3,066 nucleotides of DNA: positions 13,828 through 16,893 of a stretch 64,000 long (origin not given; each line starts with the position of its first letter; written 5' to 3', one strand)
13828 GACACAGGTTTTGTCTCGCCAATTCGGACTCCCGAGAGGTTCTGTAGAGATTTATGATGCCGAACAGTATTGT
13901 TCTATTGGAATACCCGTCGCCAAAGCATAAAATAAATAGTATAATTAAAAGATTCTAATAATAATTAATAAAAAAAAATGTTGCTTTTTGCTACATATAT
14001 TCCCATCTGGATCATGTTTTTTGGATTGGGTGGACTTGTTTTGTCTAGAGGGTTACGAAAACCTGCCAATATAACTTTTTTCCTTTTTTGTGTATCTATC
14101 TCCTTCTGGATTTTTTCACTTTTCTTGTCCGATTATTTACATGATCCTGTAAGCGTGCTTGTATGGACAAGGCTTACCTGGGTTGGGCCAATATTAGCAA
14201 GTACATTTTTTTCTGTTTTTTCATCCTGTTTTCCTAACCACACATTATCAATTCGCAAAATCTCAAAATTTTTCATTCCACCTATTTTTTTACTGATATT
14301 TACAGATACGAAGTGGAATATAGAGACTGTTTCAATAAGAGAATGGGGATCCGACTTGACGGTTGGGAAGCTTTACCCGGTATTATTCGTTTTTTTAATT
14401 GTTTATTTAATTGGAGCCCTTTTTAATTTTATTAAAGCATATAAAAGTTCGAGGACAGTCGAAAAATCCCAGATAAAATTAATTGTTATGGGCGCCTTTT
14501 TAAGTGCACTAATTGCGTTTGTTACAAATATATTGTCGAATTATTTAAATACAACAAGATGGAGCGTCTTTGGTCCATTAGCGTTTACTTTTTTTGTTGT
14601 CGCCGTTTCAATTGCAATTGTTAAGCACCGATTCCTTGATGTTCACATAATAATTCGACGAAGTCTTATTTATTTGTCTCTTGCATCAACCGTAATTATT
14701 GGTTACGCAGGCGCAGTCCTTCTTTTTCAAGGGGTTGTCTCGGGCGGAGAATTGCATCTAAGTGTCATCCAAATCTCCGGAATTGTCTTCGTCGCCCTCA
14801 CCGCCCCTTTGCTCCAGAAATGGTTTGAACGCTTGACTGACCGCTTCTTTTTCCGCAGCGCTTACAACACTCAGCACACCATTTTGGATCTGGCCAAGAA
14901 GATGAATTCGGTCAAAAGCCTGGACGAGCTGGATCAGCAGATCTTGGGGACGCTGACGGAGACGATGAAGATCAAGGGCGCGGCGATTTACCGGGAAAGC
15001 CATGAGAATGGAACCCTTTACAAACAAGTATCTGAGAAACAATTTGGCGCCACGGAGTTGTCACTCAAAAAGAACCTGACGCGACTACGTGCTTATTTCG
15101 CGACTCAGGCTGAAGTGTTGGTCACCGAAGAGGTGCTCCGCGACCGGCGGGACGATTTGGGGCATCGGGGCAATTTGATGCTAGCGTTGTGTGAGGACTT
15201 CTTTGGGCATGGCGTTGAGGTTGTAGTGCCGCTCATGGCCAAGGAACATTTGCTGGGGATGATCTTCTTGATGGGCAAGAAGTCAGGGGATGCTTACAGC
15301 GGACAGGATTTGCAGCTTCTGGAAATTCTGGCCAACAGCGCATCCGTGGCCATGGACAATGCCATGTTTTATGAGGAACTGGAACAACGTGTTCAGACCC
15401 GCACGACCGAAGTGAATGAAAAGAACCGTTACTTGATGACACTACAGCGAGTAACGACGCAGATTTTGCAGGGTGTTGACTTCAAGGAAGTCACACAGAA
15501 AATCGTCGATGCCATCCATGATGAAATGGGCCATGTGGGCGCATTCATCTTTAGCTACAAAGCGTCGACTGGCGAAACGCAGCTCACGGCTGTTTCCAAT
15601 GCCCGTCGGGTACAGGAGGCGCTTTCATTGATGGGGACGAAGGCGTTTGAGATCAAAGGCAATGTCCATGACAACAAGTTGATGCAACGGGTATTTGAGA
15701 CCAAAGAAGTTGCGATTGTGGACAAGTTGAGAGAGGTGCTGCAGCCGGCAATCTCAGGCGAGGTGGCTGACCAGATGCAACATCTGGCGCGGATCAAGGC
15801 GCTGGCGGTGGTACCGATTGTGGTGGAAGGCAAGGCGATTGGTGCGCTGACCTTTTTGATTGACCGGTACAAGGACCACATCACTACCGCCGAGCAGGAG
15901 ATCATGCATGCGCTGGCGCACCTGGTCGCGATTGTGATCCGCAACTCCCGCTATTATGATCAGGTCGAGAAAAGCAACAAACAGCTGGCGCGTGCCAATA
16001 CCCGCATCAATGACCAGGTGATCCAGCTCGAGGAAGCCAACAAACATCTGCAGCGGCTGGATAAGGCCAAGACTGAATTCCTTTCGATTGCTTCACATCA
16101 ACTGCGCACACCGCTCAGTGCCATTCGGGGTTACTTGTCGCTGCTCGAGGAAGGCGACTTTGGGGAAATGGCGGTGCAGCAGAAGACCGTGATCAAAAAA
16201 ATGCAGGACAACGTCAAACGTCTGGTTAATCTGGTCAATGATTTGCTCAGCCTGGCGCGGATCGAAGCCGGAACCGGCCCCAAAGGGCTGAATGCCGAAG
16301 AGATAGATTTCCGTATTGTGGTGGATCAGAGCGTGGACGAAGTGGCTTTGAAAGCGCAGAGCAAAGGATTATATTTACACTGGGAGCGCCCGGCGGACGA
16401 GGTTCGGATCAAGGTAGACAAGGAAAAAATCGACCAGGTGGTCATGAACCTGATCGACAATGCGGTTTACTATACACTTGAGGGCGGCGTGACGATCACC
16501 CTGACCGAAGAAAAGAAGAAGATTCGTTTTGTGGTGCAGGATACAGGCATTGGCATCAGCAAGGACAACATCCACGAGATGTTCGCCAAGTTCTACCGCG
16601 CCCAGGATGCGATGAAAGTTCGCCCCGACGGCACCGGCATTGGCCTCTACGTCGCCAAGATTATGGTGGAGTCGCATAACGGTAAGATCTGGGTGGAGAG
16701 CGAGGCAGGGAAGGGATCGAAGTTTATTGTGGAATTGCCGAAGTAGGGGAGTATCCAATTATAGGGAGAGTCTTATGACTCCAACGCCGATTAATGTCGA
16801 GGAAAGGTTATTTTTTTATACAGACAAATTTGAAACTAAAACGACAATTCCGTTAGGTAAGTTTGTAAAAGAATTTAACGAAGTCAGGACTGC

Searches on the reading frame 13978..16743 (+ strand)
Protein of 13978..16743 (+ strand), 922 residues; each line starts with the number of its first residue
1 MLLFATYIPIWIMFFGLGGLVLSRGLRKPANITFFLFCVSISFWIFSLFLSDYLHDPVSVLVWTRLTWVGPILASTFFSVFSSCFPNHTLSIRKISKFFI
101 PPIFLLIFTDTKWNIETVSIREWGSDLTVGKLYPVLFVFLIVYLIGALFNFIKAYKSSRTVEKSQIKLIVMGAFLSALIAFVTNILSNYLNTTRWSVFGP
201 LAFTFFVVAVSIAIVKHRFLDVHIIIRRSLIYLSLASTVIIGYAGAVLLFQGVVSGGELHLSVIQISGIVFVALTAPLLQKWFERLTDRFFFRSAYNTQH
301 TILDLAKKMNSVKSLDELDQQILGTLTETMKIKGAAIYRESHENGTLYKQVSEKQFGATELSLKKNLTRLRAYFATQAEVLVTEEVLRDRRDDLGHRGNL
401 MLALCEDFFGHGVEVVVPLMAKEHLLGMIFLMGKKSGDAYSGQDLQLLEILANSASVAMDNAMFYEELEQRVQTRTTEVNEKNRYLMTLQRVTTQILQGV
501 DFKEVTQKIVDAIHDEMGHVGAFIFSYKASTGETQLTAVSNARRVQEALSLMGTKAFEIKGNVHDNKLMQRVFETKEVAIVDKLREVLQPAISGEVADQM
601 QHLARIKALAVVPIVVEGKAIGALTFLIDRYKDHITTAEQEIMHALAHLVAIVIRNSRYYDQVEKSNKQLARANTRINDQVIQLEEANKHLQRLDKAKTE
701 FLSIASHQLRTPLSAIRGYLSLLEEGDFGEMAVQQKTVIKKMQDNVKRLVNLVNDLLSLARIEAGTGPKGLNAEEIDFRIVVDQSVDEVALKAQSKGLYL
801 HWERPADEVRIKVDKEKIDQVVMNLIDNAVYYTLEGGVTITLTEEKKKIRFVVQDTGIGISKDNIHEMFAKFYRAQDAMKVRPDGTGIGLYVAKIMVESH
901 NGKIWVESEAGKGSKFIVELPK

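Call 23: search_protein_families(library=pfam, proteins=[window:13978-16743:+], max_evalue=0.001)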
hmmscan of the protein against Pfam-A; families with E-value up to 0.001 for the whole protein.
window:13978-16743:+ (922 aa): 9 families
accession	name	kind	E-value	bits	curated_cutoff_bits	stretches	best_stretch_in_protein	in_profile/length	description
PF02518.31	HATPase_c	-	1.5e-27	96.6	26.4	1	814-921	2-108/111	Histidine kinase-, DNA gyrase B-, and HSP90-like ATPase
PF00512.31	HisKA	-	6e-20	71.5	26.9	1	697-765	1-66/66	His Kinase A (phospho-acceptor) domain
PF13185.12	GAF_2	-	6.7e-19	68.9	28.6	2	313-460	2-136/136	GAF domain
PF01590.32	GAF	-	3.6e-15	57.1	22.4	2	503-654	3-133/133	GAF domain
PF16927.11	HisKA_7TM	-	3e-12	47.3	28.6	1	11-222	6-222/224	N-terminal 7TM region of histidine kinase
PF13492.12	GAF_3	-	3.9e-11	43.9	27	1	405-461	74-129/129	GAF domain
PF15714.11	SpoVT_C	-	1.4e-07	32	27.5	1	569-650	49-123/128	Stage V sporulation protein T C-terminal, transcription factor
PF13589.12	HATPase_c_3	-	4e-05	24.1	25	1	819-897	4-84/137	Histidine kinase-, DNA gyrase B-, and HSP90-like ATPase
PF08385.17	DHC_N1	-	0.00035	19.8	28.3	0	448-514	60-122/562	Dynein heavy chain, N-terminal region 1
